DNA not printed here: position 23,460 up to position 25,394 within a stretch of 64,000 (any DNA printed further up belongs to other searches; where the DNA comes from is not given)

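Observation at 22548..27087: Same-strand cluster of two ASKHA ATPases (BadF-type kinase-like and a truncated Hsp70-like) followed by a TPR / PT-rich / DUF4190-like membrane-anchored protein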

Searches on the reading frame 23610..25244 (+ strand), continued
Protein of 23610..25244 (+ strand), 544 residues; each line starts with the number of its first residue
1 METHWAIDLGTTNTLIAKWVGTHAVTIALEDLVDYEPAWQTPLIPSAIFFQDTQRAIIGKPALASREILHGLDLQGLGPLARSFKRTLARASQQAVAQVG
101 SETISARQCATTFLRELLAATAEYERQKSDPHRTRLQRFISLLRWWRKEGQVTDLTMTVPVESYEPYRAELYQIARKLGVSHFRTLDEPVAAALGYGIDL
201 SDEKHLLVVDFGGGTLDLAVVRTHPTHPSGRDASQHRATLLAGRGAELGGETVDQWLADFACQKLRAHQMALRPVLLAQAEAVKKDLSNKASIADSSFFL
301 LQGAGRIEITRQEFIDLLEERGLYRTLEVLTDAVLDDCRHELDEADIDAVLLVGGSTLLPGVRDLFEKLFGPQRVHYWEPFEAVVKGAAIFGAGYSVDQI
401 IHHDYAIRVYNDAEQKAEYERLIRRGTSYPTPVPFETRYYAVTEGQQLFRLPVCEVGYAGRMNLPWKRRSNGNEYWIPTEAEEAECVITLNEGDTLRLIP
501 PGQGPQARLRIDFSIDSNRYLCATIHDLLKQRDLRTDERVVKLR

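Call 34: find_encoding_contigs(protein=P0121, flank=6000, max_places=1)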
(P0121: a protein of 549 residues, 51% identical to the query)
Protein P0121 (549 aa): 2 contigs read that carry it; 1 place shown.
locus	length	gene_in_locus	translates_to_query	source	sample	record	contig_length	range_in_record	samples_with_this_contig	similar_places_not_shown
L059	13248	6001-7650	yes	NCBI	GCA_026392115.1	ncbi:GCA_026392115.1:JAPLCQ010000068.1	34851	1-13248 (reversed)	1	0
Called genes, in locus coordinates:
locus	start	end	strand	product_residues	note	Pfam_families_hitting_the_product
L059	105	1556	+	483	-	PF01229:Glyco_hydro_39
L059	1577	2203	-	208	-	PF08843:AbiEii (weak)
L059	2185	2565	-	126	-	PF21956:DUF6922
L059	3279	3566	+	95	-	PF01541:GIY-YIG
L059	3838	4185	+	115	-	PF00078:RVT_1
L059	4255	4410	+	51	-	-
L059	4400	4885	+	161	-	-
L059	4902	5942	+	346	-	PF17761:DUF1016_N, PF06250:YhcG_C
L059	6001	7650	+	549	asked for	PF00012:HSP70, PF06723:MreB_Mbl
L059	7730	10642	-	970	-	-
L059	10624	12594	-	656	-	-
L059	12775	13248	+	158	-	?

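Call 35: find_encoding_contigs(protein=P0122, flank=6000, max_places=1)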
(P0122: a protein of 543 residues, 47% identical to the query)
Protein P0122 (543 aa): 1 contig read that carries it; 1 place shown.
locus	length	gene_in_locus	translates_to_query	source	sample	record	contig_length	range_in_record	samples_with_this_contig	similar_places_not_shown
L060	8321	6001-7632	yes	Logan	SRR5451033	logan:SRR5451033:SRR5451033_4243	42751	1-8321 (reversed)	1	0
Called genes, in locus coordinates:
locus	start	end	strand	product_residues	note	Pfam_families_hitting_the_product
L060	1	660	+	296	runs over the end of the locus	PF01297:ZnuA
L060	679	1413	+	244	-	PF00005:ABC_tran, PF02463:SMC_N (faint), PF13304:AAA_21 (faint)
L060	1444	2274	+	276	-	PF00950:ABC-3, PF01032:FecCD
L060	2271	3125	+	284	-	PF00950:ABC-3, PF01032:FecCD (weak)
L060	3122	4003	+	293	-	PF07837:FTCD_N, PF02971:FTCD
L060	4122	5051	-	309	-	PF03547:Mem_trans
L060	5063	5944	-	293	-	-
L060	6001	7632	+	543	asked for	PF00012:HSP70, PF06723:MreB_Mbl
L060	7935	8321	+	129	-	?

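Call 36: find_encoding_contigs(protein=P0126, flank=6000, max_places=1)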
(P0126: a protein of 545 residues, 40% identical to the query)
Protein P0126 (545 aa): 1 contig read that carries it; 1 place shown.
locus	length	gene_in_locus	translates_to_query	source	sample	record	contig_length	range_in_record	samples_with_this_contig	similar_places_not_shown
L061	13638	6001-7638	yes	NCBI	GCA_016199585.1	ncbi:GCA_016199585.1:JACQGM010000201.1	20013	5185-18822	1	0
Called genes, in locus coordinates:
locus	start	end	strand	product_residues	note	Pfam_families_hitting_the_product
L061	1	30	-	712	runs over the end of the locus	PF23381:Beta-prop_IFT122_1st, PF25173:Beta-prop_WDR3_1st, PF24807:WD40_CDC20-Fz, PF24805:EIF3I, PF25174:Beta-prop_THOC3, PF23381:Beta-prop_IFT122_1st, PF24796:WDR55, PF24814:WD40_Prp19, +14 more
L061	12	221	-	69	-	PF11211:DUF2997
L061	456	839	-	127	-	PF06868:DUF1257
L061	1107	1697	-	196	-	-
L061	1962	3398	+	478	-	PF07690:MFS_1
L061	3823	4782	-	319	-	PF00078:RVT_1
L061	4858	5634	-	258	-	PF03781:FGE-sulfatase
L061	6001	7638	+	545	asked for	PF00012:HSP70, PF06723:MreB_Mbl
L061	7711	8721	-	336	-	-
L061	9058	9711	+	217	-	-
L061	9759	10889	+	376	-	PF13620:CarboxypepD_reg (weak), PF13715:CarbopepD_reg_2 (faint), PF13620:CarboxypepD_reg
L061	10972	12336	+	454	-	PF01011:PQQ (faint), PF13360:PQQ_2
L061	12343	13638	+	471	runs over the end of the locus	-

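Call 37: find_encoding_contigs(protein=P0129, flank=6000, max_places=1)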
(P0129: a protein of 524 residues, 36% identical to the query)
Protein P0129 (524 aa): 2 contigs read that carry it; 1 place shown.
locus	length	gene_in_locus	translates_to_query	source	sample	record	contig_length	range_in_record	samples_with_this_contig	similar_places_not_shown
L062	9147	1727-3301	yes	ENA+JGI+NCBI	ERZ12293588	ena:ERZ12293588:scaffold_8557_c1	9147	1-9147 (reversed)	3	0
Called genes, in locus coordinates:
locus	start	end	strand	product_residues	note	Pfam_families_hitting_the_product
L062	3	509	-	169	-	?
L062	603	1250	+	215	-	PF19895:DUF6368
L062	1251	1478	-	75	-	-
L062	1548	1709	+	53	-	-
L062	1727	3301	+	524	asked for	PF00012:HSP70, PF06723:MreB_Mbl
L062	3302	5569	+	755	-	-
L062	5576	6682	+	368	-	PF00514:Arm (faint), PF13513:HEAT_EZ (faint), PF13646:HEAT_2, PF02985:HEAT (faint), PF03130:HEAT_PBS (faint), PF13646:HEAT_2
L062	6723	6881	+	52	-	-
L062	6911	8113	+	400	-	-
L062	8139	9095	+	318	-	-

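Call 43: find_encoding_contigs(protein=P0125, flank=6000, max_places=1)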
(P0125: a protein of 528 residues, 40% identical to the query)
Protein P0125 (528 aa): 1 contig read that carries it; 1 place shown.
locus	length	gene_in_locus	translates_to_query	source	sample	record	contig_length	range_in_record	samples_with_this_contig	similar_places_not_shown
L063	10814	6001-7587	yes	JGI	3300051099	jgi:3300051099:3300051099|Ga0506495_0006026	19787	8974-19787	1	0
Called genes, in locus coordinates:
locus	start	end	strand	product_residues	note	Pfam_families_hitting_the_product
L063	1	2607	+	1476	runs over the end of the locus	PF04997:RNA_pol_Rpb1_1, PF00623:RNA_pol_Rpb1_2, PF04983:RNA_pol_Rpb1_3, PF05000:RNA_pol_Rpb1_4, PF04998:RNA_pol_Rpb1_5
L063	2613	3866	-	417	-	PF07228:SpoIIE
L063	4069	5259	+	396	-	PF01979:Amidohydro_1, PF07969:Amidohydro_3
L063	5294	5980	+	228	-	PF00753:Lactamase_B, PF13483:Lactamase_B_3, PF12706:Lactamase_B_2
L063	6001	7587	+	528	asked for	PF06723:MreB_Mbl, PF00012:HSP70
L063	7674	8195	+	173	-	-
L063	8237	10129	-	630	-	PF17191:RecG_wedge, PF00270:DEAD, PF04851:ResIII, PF00271:Helicase_C, PF19833:RecG_dom3_C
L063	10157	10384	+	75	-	-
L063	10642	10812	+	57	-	?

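Call 44: find_encoding_contigs(protein=P0133, flank=6000, max_places=1)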
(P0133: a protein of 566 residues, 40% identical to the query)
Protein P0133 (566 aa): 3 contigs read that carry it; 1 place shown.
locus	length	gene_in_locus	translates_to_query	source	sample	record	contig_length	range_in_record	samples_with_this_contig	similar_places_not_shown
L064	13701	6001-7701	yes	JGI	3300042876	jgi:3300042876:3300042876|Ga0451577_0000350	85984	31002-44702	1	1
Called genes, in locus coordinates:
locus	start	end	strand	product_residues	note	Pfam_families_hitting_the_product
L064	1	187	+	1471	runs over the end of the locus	PF00270:DEAD, PF00271:Helicase_C, PF19306:WHD_Lhr, PF08494:DEAD_assoc, PF23235:WHD_3rd_Lhr, PF23234:WHD_4th_Lhr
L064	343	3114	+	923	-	PF00595:PDZ, PF13180:PDZ_2, PF17820:PDZ_6, PF03572:Peptidase_S41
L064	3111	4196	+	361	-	PF01625:PMSR, PF01641:SelR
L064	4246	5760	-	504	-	-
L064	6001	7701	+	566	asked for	PF00012:HSP70, PF06723:MreB_Mbl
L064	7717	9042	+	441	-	PF13646:HEAT_2 (faint)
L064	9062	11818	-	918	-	PF01522:Polysacc_deac_1, PF00656:Peptidase_C14, PF13424:TPR_12, PF13424:TPR_12, PF13371:TPR_9, PF13432:TPR_16, PF14559:TPR_19 (weak), PF07719:TPR_2 (weak), +7 more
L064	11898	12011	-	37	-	-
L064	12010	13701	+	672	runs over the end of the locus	PF13757:VIT_2, PF08487:VIT, PF05762:VWA_CoxE (weak), PF00092:VWA, PF13519:VWA_2, PF13768:VWA_3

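Call 45: find_encoding_contigs(protein=P0158, flank=6000, max_places=1)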
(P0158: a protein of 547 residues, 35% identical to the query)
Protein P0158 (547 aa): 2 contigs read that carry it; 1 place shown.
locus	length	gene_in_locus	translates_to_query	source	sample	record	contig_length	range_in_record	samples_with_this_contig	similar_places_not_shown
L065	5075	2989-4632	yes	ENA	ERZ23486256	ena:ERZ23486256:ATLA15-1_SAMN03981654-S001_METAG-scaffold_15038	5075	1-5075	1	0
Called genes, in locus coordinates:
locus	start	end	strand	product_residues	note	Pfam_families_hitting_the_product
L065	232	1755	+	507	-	PF00004:AAA, PF17862:AAA_lid_3 (weak)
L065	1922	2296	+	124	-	PF06868:DUF1257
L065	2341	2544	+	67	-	PF11211:DUF2997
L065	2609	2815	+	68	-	-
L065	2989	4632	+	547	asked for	PF06723:MreB_Mbl (faint), PF00012:HSP70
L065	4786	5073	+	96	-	?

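Call 46: find_encoding_contigs(protein=P0169, flank=6000, max_places=1)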
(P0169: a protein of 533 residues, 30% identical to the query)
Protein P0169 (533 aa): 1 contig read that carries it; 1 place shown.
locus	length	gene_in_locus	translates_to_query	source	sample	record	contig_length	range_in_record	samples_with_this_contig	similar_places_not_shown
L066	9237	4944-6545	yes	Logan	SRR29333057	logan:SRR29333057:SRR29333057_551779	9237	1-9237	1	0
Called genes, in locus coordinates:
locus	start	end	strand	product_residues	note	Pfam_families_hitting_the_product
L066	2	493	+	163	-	?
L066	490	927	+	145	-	-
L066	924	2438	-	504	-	PF01743:PolyA_pol, PF12627:PolyA_pol_RNAbd, PF01966:HD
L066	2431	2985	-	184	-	PF00156:Pribosyltran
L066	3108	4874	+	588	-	PF00485:PRK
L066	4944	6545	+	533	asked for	PF06723:MreB_Mbl (faint), PF00012:HSP70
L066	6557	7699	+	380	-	PF13513:HEAT_EZ (faint), PF02985:HEAT (faint), PF03130:HEAT_PBS (faint), PF13646:HEAT_2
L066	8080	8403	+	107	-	-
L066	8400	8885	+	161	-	-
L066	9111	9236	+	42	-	?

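Call 64: predict_structure(alignment_id=A2)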
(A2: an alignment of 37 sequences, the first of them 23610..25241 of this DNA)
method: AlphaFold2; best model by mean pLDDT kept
length: 544 residues; sequences in the alignment: 37
mean_pLDDT: 79.6   pTM: 0.69
mean pLDDT of the five models: 79.6, 72.0, 71.8, 68.9, 68.4
residues with pLDDT >= 90: 138; 70-90: 288; 50-70: 85; < 50: 33
segments of 3 or more residues with pLDDT < 50: 70-75, 131-133, 143-147, 228-234, 397-402
pLDDT, mean of each block of 10 residues (from residue 1): 80 84 77 79 89 89 71 61 84 89 92 94 75 53 48 87 78 92 89 71 84 86 65 60 86 93 88 87 82 78 85 94 94 92 88 75 91 75 83 59 71 83 64 70 81 68 74 84 72 72 80 80 88 88 68
secondary structure, 60 per line:
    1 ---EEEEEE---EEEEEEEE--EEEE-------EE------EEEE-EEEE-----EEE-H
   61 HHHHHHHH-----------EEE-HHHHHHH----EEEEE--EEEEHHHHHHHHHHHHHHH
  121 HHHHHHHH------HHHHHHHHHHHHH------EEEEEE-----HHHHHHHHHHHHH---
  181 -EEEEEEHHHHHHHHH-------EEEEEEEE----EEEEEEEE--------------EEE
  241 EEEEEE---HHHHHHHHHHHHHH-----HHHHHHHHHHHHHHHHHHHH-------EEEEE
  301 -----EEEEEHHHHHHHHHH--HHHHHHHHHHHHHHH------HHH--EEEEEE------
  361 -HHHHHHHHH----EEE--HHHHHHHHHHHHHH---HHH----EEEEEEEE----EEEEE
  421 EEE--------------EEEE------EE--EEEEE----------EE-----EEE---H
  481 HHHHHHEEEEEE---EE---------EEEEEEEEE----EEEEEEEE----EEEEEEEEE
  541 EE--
elements in order: E4-9 E13-20 E23-26 E42-45 E47-50 E56-58 H60-68 E80-82 H84-90 E95-99 E102-105 H106-128 H135-147 E154-159 H165-177 E182-187 H188-196 E204-211 E216-223 E238-246 H250-263 H269-288 E296-300 E306-310 H311-320 H323-337 E349-354 H362-370 E375-377 H380-393 E404-411 E416-423 E438-441 E452-456 E474-476 H480-486 E487-492 E507-515 E520-527 E532-542
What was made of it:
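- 23610..25244 (+): Lidless Hsp70-family ATPase, 544 aa. NBD is about aa 1-393, the conserved linker is ................, and the diverged SBDbeta is aa 404-542. The family-typical C-terminus is ...VVKLR. There is no alpha-helical lid. The AF2 model has mean pLDDT 79.6 (call 64).
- On Hsp70 superfamily (PF00012): The AF2 beta domain spans residues 404-542 (call 64). The only helix in the C-terminal domain is residues 480-486 (call 64).
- On HscC: No lid (call 64).
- Checked: Residues 404-542 model as a beta domain (call 64).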

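Call 68: fold_search(model_id=the predicted structure, library=pdb)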
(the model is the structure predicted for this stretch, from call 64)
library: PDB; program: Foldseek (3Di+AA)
matches with E <= 10: 1310; with E <= 0.001: 499
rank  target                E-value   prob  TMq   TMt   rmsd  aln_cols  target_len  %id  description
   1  2v7y                  4.8e-30  1.00  0.53  0.57  17.1       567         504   23  Crystal structure of the molecular chaperone DnaK from Geobacillus kaustophilus HTA426 in post-ATP hydrolysis state (released 2008-04-08)
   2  5obu                  1.5e-29  1.00  0.57  0.60  10.4       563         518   22  Mycoplasma genitalium DnaK deletion mutant lacking SBDalpha in complex with AMPPNP. (released 2018-05-09)
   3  9a5j_A                3.7e-29  1.00  0.55  0.49  22.1       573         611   22  Integrative model of DNAK-GUDB by crosslinking MS and deep learning (released 2024-09-18)
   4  5obv                  4.4e-29  1.00  0.57  0.59  10.8       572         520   21  Mycoplasma genitalium DnaK deletion mutant lacking SBDalpha in complex with ADP and Pi. (released 2018-05-09)
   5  7o6r                  1.1e-28  1.00  0.52  0.53  18.5       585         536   19  Crystal structure of bovine Hsc70(aa1-554)E213A/D214A in complex with 1H-Indazole (released 2022-05-04)
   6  3c7n_B                1.4e-28  1.00  0.51  0.51  12.1       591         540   20  Structure of the Hsp110:Hsc70 Nucleotide Exchange Complex (released 2008-05-27)
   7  7kru_B                3.2e-28  1.00  0.54  0.55  22.3       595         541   20  Stimulating state of a truncated Hsp70 DnaK fused with a substrate peptide (released 2021-09-15)
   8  4fl9                  3.8e-28  1.00  0.53  0.53  18.6       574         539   20  Crystal Structure of bovine hsc70(aa1-554)E213A/D214A at 1.9A Resolution (released 2013-10-02)
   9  7kru_A                1.4e-27  1.00  0.54  0.54  22.3       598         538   20  Stimulating state of a truncated Hsp70 DnaK fused with a substrate peptide (released 2021-09-15)
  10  7a4u                  1.6e-27  1.00  0.53  0.55  17.6       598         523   20  Crystal structure of lid-truncated apo BiP in an oligomeric state (released 2020-12-16)
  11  7a4v                  1.8e-27  1.00  0.53  0.55  17.8       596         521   19  Crystal structure of lid-truncated ADP-bound BiP in an oligomeric state (released 2020-12-16)
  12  4ani_C                1.8e-27  1.00  0.52  0.55   9.3       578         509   22  Structural basis for the intermolecular communication between DnaK and GrpE in the DnaK chaperone system from Geobacil (released 2012-05-23)
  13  7ko2_B                4.1e-27  1.00  0.55  0.50  23.3       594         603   21  Restraining state of near full-length Hsp70 DnaK (released 2021-09-15)
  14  4b9q_D                5.1e-27  1.00  0.55  0.50  22.9       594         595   20  Open conformation of ATP-bound Hsp70 homolog DnaK (released 2012-11-14)
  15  9a2i_MODEL_1_A        5.4e-27  1.00  0.54  0.47  21.2       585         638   20  Model of E. coli DnaK by in-cell photo-crosslinking MS and deep learning (released 2023-02-24)
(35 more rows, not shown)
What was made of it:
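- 23610..25244 (+): Foldseek's best matches are two-domain and lid-truncated Hsp70s (call 68).
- On Hsp70 superfamily (PF00012): Foldseek alignments of 565-600 columns to two-domain Hsp70s (call 68).
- Checked: The whole model matches two-domain Hsp70 structures best, including lid-deleted DnaK 5obu (call 68).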

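Call 72: search_dna_similar(query=window:23610-25241:+, collection=plasmids, mode=protein, max_rows=25, max_evalue=1e-20)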
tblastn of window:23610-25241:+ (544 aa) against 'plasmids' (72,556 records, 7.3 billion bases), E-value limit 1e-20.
Records with a match: 1; places in all: 1; records where one place covers at least 80% of the query: 0.
Best place of each record, by identity: <60% 1.
By first word of the organism name: Pseudanabaena 1.
By predicted mobility (MOB-suite, as given by PLSDB): non-mobilizable 1.
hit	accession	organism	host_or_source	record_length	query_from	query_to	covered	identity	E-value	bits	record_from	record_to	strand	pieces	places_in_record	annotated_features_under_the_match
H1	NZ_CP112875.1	Pseudanabaena galeata CCNP1313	-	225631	141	543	74%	32.1%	7e-41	165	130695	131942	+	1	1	Hsp70 family protein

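Call 73: get_annotated_region(hit=H1, flank=8000)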
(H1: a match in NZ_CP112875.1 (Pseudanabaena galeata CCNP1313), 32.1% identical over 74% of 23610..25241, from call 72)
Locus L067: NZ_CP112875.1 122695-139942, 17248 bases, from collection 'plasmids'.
description: Pseudanabaena galeata CCNP1313 plasmid pPg_01, complete sequence
organism: Pseudanabaena galeata CCNP1313 (NCBI taxid 2602720)
taxonomy: Bacteria; Cyanobacteriota; Cyanophyceae; Pseudanabaenales; Pseudanabaenaceae; Pseudanabaena; Pseudanabaena galeata; Pseudanabaena galeata CCNP1313
host: -; source: -; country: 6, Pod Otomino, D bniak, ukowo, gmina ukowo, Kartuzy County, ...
typing (MOB-suite, as given by PLSDB): non-mobilizable
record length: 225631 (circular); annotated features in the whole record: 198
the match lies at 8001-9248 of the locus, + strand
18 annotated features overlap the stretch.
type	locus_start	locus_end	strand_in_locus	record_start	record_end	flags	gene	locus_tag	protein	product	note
CDS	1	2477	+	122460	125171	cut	-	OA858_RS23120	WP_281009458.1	WD40 repeat domain-containing protein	-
CDS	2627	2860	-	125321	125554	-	-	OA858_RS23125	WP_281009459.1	hypothetical protein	-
CDS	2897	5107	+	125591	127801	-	-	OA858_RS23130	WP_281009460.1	hypothetical protein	-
CDS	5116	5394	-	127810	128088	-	-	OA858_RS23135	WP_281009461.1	type II toxin-antitoxin system RelE/ParE family toxin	-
CDS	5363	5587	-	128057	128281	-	-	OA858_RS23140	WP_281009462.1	hypothetical protein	-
CDS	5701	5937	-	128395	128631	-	-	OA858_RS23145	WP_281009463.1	hypothetical protein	-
CDS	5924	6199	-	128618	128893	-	-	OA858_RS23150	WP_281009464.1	hypothetical protein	-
CDS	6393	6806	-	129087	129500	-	-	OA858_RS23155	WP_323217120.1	PIN domain-containing protein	-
CDS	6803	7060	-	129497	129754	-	-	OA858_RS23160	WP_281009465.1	hypothetical protein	-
CDS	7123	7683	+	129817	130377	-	grpE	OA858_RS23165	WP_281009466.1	nucleotide exchange factor GrpE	GO:0006457 - protein folding [Evidence IEA]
CDS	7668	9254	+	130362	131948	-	-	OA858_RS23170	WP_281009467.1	Hsp70 family protein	-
CDS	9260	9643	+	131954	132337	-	-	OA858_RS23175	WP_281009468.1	DUF1257 domain-containing protein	-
CDS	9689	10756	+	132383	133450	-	-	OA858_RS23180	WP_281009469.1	ATP-binding protein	-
CDS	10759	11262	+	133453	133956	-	-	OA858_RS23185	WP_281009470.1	hypothetical protein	-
CDS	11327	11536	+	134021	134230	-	-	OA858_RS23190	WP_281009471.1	DUF2997 domain-containing protein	-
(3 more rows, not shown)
